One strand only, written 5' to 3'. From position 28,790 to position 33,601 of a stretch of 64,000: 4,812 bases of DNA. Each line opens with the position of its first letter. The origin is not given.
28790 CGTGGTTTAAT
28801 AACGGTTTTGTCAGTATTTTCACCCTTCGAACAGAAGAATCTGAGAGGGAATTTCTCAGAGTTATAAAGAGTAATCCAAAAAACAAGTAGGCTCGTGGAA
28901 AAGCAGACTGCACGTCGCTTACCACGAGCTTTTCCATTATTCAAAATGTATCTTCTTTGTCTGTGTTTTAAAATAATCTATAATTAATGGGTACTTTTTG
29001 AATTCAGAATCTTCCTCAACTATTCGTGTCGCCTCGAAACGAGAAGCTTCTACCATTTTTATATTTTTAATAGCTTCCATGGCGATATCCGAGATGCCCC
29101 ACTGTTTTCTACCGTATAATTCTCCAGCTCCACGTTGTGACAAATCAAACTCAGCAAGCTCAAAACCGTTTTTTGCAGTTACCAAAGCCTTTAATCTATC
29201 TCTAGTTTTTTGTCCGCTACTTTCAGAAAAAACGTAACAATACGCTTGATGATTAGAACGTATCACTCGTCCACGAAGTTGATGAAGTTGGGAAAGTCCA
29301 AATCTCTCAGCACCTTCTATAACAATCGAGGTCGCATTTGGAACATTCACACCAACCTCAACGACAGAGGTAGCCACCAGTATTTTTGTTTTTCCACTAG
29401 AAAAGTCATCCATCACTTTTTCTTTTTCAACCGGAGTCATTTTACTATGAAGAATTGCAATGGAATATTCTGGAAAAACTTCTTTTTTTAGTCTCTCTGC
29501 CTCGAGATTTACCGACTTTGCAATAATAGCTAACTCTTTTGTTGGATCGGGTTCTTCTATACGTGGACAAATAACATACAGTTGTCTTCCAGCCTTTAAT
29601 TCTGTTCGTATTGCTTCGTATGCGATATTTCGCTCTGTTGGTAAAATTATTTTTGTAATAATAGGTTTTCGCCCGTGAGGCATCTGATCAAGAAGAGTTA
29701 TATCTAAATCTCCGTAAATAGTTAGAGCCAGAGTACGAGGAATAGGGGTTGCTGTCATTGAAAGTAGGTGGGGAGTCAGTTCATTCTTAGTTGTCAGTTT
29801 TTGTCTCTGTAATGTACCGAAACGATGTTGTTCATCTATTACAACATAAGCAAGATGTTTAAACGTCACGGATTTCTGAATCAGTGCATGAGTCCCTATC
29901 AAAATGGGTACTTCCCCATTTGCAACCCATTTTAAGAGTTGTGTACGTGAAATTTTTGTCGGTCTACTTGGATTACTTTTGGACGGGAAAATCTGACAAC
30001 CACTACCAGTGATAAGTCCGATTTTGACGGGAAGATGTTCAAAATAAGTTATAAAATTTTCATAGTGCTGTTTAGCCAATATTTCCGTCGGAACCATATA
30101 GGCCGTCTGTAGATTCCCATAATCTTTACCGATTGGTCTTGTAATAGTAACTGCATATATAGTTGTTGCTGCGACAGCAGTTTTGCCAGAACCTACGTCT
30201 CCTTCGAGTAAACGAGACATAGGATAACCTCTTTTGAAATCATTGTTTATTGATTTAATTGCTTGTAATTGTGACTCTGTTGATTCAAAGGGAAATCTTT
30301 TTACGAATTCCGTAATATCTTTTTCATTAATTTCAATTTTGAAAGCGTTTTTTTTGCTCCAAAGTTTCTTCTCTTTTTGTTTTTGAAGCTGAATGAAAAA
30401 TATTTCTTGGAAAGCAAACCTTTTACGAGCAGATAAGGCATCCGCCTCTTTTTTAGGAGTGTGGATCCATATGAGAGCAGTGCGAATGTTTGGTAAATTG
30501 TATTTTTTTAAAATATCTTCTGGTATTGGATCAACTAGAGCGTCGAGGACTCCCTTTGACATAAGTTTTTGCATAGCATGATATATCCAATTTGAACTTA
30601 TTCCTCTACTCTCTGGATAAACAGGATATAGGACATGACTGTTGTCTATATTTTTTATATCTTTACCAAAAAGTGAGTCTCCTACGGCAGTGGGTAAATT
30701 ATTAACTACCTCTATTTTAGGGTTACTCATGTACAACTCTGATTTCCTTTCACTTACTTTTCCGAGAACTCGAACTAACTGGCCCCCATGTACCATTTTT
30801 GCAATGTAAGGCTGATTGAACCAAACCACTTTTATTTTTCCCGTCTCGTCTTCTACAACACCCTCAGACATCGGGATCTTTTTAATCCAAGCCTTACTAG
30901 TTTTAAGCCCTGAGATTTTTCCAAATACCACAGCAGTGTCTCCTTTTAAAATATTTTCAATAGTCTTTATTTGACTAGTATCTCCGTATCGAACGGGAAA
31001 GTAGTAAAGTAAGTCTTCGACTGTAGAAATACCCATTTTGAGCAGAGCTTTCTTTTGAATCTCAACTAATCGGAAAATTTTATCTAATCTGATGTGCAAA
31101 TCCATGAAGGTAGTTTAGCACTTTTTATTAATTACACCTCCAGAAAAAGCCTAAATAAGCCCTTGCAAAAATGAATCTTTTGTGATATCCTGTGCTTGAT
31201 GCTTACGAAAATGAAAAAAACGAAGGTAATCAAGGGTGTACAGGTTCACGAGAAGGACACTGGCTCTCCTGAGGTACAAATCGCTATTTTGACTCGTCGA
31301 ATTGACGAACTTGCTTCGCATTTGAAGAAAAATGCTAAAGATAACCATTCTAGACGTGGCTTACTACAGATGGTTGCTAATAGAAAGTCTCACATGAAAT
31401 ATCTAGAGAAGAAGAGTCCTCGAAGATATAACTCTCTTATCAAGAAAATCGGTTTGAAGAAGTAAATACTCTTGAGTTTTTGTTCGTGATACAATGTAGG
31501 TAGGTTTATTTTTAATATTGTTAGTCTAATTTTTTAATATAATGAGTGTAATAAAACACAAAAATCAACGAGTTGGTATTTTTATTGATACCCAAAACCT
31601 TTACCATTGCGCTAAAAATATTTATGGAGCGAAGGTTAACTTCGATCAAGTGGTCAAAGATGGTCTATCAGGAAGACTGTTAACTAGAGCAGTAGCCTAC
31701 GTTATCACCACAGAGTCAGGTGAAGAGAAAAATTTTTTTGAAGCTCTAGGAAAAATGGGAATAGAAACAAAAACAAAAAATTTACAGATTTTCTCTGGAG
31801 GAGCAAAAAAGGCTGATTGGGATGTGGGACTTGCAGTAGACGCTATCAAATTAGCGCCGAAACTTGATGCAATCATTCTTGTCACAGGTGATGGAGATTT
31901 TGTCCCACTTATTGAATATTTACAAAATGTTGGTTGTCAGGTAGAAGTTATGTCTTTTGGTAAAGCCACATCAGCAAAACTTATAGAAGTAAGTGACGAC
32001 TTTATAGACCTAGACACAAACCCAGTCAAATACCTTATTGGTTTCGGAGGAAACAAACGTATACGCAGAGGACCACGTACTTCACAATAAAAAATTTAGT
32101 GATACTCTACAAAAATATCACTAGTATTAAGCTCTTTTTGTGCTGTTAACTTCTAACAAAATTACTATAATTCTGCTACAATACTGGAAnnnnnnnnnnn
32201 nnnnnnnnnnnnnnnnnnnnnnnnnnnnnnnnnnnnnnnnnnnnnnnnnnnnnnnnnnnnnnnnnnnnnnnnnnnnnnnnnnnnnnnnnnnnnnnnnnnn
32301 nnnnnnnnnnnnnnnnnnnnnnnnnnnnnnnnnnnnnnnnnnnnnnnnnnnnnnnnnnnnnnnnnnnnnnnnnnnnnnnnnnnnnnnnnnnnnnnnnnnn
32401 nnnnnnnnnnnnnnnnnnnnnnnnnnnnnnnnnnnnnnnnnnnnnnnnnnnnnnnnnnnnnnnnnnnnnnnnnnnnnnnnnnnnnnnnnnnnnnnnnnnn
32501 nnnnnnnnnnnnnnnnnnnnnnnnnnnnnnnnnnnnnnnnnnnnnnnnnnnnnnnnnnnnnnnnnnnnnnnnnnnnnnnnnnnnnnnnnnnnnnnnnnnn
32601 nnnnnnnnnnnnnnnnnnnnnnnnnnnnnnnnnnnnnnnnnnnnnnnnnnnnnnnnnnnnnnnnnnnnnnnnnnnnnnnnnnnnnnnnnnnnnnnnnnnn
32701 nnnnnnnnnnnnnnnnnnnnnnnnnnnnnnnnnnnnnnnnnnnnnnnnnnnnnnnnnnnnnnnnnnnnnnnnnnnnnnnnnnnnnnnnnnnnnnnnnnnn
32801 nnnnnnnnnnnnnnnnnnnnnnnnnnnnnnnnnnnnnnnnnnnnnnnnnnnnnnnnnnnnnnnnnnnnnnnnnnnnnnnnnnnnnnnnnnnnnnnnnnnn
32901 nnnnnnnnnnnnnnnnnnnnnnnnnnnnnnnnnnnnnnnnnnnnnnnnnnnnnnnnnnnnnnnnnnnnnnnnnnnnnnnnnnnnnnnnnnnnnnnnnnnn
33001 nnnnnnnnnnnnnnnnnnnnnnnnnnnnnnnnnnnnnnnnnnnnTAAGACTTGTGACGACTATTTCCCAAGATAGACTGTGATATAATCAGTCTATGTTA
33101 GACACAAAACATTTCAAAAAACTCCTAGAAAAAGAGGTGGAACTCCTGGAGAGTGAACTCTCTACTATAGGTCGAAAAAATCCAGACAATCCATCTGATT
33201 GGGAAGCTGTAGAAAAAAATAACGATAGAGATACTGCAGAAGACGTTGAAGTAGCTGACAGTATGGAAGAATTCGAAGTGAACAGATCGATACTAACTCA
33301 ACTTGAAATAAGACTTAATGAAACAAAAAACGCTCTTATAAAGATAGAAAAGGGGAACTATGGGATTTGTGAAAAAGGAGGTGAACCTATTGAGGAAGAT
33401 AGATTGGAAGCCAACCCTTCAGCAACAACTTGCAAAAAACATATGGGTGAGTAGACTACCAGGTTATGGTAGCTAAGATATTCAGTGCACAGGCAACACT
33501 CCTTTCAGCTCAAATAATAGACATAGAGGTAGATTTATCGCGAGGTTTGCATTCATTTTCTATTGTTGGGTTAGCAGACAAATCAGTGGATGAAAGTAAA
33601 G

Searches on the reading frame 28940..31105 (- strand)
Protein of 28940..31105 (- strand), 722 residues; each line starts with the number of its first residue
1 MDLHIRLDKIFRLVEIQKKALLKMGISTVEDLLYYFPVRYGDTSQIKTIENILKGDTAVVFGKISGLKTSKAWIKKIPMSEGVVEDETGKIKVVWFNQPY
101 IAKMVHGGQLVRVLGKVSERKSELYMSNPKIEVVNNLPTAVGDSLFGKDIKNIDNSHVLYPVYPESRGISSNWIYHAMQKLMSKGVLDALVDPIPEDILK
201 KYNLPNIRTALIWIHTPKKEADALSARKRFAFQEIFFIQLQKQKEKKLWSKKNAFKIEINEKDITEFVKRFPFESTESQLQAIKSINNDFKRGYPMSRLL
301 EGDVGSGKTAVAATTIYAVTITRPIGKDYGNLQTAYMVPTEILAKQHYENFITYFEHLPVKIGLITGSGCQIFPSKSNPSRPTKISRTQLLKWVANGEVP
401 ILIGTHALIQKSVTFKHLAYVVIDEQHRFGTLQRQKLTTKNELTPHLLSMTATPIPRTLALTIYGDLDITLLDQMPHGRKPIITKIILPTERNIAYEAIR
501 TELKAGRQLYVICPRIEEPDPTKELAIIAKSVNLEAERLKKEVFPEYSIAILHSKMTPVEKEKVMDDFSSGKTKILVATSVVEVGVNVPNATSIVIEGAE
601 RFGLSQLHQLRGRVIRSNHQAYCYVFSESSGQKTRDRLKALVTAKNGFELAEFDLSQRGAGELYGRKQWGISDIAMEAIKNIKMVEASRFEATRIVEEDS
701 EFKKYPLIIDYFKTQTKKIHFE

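Call 60: search_protein_families(library=pfam, proteins=[window:28940-31105:-], max_evalue=0.001)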
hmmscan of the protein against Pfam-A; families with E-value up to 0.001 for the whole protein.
window:28940-31105:- (722 aa): 7 families
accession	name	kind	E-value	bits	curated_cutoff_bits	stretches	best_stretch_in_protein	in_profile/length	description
PF00270.35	DEAD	-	4.5e-21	75.7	26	1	277-459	2-164/167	DEAD/DEAH box helicase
PF00271.37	Helicase_C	-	1.1e-19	71.2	23.5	1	504-617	13-109/110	Helicase conserved C-terminal domain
PF17191.10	RecG_wedge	-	1.1e-19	71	23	1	16-136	11-130/162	RecG wedge domain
PF04851.21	ResIII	-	1.4e-11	45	22.5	1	276-454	5-162/164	Type III restriction enzyme, res subunit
PF01336.31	tRNA_anti-codon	-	6e-09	36.2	27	1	78-134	16-75/75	OB-fold nucleic acid binding domain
PF19833.4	RecG_dom3_C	-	1.7e-06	28.4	26.8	1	646-704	3-63/87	ATP-dependent DNA helicase RecG, domain 3, C-terminal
PF22590.2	Cas3-like_C_2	-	0.00063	20.4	27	0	536-618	19-105/106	CRISPR-associated nuclease/helicase Cas3, C-terminal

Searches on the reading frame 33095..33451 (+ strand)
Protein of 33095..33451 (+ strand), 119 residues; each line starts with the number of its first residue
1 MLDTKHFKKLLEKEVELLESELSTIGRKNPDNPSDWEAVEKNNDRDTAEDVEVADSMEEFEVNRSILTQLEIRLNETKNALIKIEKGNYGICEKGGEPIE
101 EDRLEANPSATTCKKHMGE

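Call 61: search_protein_families(library=pfam, proteins=[window:33095-33451:+], max_evalue=0.001)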
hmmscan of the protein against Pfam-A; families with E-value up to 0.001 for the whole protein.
window:33095-33451:+ (119 aa): 1 family
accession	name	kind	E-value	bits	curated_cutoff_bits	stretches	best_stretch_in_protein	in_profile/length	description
PF01258.23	zf-dskA_traR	-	2.2e-08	34.4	24.9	1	87-114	1-28/36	Prokaryotic dksA/traR C4-type zinc finger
